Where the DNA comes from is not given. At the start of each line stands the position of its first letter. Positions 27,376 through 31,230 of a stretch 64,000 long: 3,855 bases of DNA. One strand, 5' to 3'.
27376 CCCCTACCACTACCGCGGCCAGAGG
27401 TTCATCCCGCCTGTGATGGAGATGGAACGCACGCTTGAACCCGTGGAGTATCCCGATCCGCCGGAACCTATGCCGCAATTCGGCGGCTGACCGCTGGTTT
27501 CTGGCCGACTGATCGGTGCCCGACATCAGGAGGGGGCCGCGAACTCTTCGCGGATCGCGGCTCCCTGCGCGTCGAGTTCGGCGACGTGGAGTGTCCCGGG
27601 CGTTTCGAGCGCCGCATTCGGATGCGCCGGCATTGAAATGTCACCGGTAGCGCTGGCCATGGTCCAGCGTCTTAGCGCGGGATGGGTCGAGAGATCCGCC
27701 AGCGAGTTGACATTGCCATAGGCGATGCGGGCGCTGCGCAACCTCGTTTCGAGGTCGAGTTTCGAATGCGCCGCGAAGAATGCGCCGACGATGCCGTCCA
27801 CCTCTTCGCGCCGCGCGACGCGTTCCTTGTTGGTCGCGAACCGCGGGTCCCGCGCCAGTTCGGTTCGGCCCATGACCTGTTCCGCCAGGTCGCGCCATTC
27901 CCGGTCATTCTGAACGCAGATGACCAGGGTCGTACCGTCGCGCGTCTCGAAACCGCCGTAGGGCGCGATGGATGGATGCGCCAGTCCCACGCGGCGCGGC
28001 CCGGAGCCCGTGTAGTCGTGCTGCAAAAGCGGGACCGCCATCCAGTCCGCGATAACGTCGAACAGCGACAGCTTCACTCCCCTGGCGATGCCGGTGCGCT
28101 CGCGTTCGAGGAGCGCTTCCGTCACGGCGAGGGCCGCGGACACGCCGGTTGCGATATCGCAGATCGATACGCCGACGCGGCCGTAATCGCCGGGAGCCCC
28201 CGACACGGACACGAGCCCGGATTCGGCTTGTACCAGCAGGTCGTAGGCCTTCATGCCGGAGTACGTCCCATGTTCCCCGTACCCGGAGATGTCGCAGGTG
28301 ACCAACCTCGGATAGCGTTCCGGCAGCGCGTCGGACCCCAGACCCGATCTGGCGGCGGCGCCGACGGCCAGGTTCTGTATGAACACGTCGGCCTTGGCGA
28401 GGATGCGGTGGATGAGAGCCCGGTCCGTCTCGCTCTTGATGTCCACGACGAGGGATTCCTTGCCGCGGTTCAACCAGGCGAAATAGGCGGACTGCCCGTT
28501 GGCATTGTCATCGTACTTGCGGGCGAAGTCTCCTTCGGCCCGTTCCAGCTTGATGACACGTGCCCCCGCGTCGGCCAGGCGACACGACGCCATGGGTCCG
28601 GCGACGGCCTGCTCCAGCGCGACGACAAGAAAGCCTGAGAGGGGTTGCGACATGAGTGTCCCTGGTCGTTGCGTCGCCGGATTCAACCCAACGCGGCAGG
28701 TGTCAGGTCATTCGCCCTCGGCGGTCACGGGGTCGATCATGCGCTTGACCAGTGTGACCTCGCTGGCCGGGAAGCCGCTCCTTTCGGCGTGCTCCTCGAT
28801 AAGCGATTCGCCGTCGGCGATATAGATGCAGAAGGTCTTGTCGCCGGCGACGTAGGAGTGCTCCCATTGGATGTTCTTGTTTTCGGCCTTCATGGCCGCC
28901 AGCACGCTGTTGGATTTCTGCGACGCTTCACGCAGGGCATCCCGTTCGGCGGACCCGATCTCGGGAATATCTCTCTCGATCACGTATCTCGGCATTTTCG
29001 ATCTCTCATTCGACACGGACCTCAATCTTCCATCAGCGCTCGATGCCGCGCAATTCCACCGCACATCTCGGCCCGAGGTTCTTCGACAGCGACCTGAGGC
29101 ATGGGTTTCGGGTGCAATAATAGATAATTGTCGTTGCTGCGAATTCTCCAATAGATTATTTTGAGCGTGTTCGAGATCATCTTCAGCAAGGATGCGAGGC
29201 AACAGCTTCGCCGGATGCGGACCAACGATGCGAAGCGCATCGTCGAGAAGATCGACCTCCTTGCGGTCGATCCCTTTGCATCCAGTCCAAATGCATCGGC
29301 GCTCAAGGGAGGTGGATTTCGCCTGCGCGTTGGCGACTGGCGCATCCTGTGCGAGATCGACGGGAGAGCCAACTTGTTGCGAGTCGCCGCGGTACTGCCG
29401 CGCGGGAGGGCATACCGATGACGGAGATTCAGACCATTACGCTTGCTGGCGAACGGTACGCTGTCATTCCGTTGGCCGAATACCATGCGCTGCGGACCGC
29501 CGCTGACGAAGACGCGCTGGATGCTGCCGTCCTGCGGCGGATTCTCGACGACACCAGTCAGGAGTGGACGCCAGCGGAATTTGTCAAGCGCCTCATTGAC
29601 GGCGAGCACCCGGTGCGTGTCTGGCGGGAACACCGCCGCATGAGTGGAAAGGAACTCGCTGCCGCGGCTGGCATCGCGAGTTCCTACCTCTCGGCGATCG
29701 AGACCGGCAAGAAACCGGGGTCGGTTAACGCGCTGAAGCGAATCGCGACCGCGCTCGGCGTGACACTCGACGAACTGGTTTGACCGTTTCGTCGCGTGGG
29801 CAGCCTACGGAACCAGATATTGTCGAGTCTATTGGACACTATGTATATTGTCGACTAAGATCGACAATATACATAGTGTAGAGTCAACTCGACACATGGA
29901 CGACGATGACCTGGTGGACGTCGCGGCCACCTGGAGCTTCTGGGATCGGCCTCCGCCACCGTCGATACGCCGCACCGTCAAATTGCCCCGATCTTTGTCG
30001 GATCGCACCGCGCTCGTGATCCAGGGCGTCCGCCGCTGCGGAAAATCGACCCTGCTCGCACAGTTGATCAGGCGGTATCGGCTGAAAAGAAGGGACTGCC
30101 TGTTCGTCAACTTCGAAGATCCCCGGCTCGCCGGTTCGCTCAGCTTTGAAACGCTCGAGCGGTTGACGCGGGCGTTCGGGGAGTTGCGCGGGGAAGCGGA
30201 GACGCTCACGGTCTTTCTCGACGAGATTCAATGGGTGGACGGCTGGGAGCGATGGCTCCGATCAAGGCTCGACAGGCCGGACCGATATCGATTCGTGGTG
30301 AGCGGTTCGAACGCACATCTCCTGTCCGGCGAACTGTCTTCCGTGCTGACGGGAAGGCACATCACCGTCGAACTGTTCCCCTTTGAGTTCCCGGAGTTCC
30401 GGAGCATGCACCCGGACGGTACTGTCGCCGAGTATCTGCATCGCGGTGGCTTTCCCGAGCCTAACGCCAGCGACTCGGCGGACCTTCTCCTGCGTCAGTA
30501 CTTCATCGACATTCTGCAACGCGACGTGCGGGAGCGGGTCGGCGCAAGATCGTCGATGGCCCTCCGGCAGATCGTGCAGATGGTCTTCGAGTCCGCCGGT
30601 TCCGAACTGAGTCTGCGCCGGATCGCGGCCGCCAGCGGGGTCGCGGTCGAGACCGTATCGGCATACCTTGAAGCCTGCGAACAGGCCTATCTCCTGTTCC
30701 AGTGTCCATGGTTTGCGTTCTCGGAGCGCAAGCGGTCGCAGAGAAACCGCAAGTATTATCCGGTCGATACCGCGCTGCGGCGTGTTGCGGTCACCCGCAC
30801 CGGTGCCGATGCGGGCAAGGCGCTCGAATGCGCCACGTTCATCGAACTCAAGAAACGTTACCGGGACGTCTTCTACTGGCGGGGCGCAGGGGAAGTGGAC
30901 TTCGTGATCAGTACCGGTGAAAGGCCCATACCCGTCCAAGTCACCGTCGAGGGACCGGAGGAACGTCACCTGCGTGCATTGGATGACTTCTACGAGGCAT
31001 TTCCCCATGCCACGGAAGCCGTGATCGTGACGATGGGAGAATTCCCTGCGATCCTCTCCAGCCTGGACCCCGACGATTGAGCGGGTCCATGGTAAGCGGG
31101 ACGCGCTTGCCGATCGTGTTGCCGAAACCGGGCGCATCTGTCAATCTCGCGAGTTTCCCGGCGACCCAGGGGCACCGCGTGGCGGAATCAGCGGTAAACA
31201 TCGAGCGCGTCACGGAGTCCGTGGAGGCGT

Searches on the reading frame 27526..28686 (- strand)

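Call 10: search_protein_families(library=pfam, proteins=[window:27526-28686:-], max_evalue=0.001)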
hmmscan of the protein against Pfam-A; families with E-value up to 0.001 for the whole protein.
window:27526-28686:- (386 aa): 1 family
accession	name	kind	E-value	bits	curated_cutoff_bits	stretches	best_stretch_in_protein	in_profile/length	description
PF02515.22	CoA_transf_3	-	1.5e-97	327.5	23.3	1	16-366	1-355/366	CoA-transferase family III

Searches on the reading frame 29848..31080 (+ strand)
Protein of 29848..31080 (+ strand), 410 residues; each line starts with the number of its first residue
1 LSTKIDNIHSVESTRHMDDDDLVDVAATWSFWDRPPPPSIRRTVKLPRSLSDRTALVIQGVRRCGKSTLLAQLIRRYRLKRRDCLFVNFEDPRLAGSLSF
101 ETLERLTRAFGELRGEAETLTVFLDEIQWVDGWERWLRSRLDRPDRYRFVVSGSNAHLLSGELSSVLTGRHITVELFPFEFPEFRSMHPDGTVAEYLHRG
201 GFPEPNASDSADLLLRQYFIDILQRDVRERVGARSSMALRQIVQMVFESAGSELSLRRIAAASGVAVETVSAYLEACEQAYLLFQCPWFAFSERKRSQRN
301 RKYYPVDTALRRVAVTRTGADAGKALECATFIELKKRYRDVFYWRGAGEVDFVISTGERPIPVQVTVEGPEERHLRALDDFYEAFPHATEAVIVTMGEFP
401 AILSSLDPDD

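Call 10: search_protein_families(library=pfam, proteins=[window:29848-31080:+], max_evalue=0.001)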
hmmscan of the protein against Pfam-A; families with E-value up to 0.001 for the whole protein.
window:29848-31080:+ (410 aa): 4 families
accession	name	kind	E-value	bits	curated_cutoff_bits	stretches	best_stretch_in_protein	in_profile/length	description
PF13173.12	AAA_14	-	4.9e-35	120.8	27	1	53-184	2-128/129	AAA domain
PF13635.12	DUF4143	-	1e-21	77.8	28.1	1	224-365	1-157/160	Domain of unknown function (DUF4143)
PF01637.24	ATPase_2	-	7e-05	23.2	33.2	0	53-117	20-85/225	ATPase domain predominantly from Archaea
PF13401.12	AAA_22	-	0.00093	19.9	27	0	52-114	4-62/130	AAA domain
